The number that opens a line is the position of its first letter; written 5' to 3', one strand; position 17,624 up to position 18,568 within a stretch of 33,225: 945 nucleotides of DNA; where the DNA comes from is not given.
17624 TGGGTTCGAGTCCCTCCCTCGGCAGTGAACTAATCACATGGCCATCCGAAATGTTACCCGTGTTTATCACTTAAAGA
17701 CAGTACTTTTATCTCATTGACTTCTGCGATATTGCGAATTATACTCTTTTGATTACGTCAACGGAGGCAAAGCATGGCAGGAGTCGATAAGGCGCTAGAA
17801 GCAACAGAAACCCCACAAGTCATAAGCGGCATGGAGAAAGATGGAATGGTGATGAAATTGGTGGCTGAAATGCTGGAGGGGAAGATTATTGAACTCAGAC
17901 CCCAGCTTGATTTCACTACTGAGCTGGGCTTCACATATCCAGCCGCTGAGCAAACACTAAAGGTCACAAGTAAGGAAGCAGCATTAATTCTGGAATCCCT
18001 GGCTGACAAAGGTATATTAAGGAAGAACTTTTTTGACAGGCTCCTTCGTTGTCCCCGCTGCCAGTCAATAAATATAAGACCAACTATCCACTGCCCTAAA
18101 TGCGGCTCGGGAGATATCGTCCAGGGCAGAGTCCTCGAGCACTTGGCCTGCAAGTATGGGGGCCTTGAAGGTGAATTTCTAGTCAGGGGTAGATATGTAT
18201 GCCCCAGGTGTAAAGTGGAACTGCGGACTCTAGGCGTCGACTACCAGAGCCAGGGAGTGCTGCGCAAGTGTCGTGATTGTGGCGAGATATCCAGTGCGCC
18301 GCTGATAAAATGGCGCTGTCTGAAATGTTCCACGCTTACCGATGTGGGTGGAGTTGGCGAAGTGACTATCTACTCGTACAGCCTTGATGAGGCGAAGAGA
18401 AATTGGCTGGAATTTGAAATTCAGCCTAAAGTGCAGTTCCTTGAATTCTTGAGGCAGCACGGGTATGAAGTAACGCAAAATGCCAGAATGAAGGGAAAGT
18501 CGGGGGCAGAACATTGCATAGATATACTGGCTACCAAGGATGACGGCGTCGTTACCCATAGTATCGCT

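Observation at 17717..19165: Stand-alone 463-aa protein with a wHTH-like segment, five CxxC pairs and two tandem, complementarily degenerate PD-(D/E)xK-like domains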

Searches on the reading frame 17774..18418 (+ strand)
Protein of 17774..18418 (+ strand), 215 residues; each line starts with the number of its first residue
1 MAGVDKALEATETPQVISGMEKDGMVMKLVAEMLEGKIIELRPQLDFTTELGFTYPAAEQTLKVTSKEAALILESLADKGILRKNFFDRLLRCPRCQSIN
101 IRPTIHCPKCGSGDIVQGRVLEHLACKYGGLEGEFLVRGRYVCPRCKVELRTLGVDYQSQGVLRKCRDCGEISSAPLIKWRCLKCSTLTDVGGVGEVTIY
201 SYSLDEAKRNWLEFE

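Call 50: predict_structure(alignment_id=A3)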
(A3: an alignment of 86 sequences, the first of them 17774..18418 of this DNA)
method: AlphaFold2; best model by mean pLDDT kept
length: 215 residues; sequences in the alignment: 86
mean_pLDDT: 84.6   pTM: 0.64
mean pLDDT of the five models: 84.6, 82.9, 82.9, 82.7, 82.2
residues with pLDDT >= 90: 132; 70-90: 57; 50-70: 6; < 50: 20
segments of 3 or more residues with pLDDT < 50: 1-20
pLDDT, mean of each block of 10 residues (from residue 1): 31 35 76 88 89 92 90 91 93 90 94 94 94 92 93 90 94 93 92 90 85 66
secondary structure, 60 per line:
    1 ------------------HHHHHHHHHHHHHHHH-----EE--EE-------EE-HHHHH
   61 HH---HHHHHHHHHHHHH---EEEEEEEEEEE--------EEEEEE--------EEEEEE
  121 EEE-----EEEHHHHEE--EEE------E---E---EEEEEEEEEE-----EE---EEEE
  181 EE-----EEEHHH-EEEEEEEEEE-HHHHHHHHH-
elements in order: H19-34 H56-62 H66-78 E82-92 E101-106 E115-123 E129-131 H132-135 E140-142 E157-166 E177-182 E188-190 E195-204 H206-214
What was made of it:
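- On Winged helix-turn-helix DNA-binding domain: The topology is compatible (call 50).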

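Call 55: fold_search(model_id=the predicted structure, library=pdb)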
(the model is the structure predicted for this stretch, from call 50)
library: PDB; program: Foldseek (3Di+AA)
matches with E <= 10: 767; with E <= 0.001: 0
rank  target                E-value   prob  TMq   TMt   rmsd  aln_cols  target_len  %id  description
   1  8q67_B                1.7e-02  0.23  0.14  0.06  19.1       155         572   17  Crystal structure of a homohexameric MCM from M. acidophilum (released 2025-03-12)
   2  8q67_F                5.5e-02  0.13  0.13  0.05  19.4       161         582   17  Crystal structure of a homohexameric MCM from M. acidophilum (released 2025-03-12)
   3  4hao_B                2.8e-01  0.05  0.13  0.10  20.5       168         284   12  Crystal Structure of Inorganic Polyphosphate/ATP-NAD Kinase from Yersinia pestis CO92 (released 2012-10-10)
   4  3fgy_B                3.3e-01  0.06  0.11  0.16  21.3       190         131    9  CRYSTAL STRUCTURE OF A NTF2-LIKE PROTEIN (BXE_B1094) FROM BURKHOLDERIA XENOVORANS LB400 AT 1.59 A RESOLUTION (released 2008-12-23)
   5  1bvp_1                3.9e-01  0.02  0.10  0.06  21.0       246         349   11  THE CRYSTAL STRUCTURE OF BLUETONGUE VIRUS VP7 (released 1995-06-03)
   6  5gpy_A                4.7e-01  0.15  0.20  0.23  18.9       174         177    8  Crystal structure of the human TFIIE complex (released 2016-11-02)
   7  8c01_o                5.0e-01  0.09  0.10  0.07  11.7        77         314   10  Enp1TAP_A population of yeast small ribosomal subunit precursors (released 2022-12-28)
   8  2mlg_MODEL_1_A        6.4e-01  0.82  0.21  0.52   2.3        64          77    8  Stf76 from the Sulfolobus islandicus plasmid-virus pSSVx (released 2014-03-12)
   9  2kwq_MODEL_1_A        6.4e-01  0.12  0.15  0.28  11.2        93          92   22  Mcm10 C-terminal DNA binding domain (released 2010-05-19)
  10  3f8h_A                6.4e-01  0.02  0.11  0.13  24.6       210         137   10  Crystal structure of a putative polyketide cyclase (tm1040_3560) from silicibacter sp. tm1040 at 2.00 A resolution (released 2008-11-25)
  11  2btv_C                6.4e-01  0.01  0.10  0.07  22.9       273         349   11  ATOMIC MODEL FOR BLUETONGUE VIRUS (BTV) CORE (released 1998-09-30)
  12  4rgr_A                7.2e-01  0.16  0.14  0.21  11.2        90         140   19  Crystal Structure of Putative MarR Family Transcriptional Regulator HcaR from Acinetobacter sp. ADP (released 2015-03-04)
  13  2mr3_MODEL_1_A        7.6e-01  0.77  0.22  0.14   6.3        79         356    8  A subunit of 26S proteasome lid complex (released 2015-02-04)
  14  8xu8_SK               8.1e-01  0.63  0.22  0.41  10.9        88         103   16  State 2c(S2c) of yeast 80S ribosome bound to compact eEF2 and 2 tRNAs during peptidyl transferation (released 2024-12-11)
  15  3h35_B                8.1e-01  0.44  0.21  0.31   7.3        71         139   18  Structure of the uncharacterized protein ABO_0056 from the hydrocarbon-degrading marine bacterium Alcanivorax borkumen (released 2009-05-12)
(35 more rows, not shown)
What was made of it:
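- On Winged helix-turn-helix DNA-binding domain: Foldseek winged-helix hits have E of at least 0.47 (call 55).
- Weak Foldseek hits go to MarR, Stf76, Z-alpha and TFIIE winged helices (call 55).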
